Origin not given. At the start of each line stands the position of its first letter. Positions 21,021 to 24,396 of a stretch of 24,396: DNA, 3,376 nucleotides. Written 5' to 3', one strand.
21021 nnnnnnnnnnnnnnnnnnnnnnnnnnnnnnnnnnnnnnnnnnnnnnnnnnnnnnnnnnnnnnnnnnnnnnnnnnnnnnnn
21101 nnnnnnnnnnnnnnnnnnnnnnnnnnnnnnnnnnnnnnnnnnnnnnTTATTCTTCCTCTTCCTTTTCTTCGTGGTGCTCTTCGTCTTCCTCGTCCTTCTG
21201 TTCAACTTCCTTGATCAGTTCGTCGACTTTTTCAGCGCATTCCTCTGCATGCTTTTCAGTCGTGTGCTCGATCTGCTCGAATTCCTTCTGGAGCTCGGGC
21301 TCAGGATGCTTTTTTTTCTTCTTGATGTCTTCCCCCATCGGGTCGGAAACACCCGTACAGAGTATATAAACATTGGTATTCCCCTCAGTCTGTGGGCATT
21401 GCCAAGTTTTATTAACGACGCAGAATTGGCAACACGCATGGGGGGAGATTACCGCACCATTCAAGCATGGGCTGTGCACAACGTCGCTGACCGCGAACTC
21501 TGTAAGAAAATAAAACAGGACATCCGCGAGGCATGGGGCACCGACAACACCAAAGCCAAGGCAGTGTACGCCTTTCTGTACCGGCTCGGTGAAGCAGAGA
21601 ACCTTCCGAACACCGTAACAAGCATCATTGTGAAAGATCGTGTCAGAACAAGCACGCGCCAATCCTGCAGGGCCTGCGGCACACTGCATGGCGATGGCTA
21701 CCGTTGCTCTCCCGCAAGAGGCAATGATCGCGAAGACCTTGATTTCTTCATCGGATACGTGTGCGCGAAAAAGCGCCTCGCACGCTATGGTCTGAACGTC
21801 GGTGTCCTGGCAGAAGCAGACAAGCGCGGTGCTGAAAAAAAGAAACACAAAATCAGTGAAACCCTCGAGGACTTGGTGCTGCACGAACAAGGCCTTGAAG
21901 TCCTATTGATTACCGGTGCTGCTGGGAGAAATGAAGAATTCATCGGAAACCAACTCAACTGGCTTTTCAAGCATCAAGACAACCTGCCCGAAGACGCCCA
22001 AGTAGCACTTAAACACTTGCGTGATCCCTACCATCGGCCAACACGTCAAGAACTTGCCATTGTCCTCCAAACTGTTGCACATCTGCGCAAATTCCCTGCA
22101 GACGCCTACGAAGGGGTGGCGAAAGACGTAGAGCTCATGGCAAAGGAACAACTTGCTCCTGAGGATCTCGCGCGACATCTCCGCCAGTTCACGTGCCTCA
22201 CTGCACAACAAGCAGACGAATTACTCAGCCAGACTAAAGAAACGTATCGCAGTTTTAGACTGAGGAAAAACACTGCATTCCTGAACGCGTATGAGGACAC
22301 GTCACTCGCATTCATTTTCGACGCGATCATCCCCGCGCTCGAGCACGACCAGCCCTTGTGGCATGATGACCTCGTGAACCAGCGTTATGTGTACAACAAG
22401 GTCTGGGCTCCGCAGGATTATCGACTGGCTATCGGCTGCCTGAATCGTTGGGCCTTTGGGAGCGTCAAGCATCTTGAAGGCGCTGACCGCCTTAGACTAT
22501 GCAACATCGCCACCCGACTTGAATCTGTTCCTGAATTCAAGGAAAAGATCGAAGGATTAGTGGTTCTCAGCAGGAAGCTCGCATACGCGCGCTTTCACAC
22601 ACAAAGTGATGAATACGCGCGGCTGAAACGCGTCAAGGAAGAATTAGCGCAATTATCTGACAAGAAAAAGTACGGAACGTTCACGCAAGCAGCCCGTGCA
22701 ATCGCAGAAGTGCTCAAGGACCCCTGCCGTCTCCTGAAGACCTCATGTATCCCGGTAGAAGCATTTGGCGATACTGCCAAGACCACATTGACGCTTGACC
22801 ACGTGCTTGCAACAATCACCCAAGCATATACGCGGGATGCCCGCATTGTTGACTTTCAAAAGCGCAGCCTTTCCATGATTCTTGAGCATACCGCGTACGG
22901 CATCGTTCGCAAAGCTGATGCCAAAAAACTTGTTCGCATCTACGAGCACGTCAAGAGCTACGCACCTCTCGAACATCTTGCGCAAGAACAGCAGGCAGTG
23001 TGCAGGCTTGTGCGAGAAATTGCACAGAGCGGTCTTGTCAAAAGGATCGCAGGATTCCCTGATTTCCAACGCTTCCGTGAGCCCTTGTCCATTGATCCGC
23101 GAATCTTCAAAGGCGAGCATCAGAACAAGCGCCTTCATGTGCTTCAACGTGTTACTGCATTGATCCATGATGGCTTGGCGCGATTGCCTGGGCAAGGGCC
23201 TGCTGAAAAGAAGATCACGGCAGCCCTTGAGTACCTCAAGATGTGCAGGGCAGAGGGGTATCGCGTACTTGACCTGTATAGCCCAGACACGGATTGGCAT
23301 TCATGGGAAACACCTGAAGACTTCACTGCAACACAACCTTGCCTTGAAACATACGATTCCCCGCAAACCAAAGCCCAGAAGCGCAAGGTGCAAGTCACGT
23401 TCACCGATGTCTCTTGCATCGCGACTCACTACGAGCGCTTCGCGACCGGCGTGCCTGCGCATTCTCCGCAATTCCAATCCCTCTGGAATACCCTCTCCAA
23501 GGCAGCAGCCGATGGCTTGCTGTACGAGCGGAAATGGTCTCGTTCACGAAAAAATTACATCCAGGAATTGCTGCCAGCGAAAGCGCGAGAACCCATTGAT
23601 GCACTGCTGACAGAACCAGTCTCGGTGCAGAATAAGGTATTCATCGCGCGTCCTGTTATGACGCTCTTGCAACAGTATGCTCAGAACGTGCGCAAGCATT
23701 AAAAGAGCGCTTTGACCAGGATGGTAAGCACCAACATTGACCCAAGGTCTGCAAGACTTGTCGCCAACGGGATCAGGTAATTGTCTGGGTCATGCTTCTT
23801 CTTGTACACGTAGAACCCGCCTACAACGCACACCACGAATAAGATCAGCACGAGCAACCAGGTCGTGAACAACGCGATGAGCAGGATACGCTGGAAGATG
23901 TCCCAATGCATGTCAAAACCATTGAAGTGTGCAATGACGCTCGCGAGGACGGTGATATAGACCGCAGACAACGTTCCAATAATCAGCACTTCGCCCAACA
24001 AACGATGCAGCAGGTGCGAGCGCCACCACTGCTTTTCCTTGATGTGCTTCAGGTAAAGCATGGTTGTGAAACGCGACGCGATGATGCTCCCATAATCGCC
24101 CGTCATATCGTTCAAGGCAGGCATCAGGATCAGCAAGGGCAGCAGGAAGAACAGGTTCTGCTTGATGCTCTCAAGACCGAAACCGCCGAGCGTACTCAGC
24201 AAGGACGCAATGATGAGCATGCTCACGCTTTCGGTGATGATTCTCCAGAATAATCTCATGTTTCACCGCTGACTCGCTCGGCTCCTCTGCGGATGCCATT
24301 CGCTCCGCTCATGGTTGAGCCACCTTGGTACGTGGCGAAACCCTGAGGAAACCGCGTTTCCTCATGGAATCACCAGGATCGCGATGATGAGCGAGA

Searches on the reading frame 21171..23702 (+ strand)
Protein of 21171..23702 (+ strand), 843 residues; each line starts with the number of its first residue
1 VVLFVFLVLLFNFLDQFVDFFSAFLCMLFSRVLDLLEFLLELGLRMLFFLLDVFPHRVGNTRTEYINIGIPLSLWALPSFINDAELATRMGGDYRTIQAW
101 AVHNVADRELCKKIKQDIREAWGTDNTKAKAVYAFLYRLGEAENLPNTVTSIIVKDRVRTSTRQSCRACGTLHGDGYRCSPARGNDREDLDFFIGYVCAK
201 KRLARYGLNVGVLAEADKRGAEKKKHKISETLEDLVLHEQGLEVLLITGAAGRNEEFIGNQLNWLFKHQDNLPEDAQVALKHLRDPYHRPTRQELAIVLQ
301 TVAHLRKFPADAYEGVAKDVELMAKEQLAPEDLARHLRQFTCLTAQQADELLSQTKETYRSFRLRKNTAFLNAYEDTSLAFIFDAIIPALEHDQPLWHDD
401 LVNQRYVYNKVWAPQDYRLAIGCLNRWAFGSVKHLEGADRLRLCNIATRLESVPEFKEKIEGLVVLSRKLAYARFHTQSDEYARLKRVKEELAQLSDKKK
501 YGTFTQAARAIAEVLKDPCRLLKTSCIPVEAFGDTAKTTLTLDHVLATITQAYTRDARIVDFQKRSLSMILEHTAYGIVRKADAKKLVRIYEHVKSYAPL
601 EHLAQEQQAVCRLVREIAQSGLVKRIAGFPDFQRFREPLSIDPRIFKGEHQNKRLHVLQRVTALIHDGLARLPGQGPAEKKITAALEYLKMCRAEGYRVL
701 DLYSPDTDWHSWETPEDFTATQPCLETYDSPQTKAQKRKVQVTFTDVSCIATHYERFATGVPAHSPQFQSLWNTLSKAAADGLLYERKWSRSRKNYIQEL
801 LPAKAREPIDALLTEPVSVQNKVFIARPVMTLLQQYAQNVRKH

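Call 8: search_protein_families(library=pfam, proteins=[window:21171-23702:+], max_evalue=0.01)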
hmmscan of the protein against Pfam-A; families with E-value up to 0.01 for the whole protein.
window:21171-23702:+ (843 aa): 0 families

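Call 48: search_protein_families(library=ncbifam, proteins=[window:21171-23702:+], max_evalue=0.01)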
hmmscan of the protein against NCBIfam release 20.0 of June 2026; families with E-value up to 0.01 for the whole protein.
window:21171-23702:+ (843 aa): 0 families

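Call 61: search_solved_structures(query=window:21171-23699:+, max_evalue=1)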
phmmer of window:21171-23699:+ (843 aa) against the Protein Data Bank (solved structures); distinct sequences matched with E-value up to 1: 1.
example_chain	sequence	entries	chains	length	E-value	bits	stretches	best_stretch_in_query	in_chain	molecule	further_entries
8fov_A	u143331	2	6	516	0.11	13.8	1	254-410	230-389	Tryptophan 5-halogenase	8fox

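Call 90: search_protein_families(library=padloc, proteins=[window:21171-23702:+], max_evalue=0.1)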
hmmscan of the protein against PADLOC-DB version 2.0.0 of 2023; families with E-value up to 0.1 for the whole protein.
window:21171-23702:+ (843 aa): 0 families

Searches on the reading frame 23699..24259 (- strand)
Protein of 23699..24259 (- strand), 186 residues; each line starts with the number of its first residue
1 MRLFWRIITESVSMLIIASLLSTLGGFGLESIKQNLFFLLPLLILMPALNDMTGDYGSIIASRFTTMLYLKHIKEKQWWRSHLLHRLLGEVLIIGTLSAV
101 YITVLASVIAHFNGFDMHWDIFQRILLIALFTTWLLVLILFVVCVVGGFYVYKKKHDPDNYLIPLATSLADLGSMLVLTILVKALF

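Call 24: search_protein_families(library=pfam, proteins=[window:23699-24259:-], max_evalue=0.01)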
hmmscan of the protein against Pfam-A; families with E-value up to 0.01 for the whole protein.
window:23699-24259:- (186 aa): 3 families
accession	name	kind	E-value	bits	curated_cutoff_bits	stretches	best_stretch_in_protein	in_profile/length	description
PF01769.21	MgtE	-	4.2e-18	66.3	27.6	1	46-179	1-123/125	Divalent cation transporter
PF13687.11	DUF4153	-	0.0008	19.1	27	1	15-182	28-181/373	Domain of unknown function (DUF4153)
PF16882.10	DUF5079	-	0.0065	16.6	27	1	66-154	65-148/241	Domain of unknown function (DUF5079)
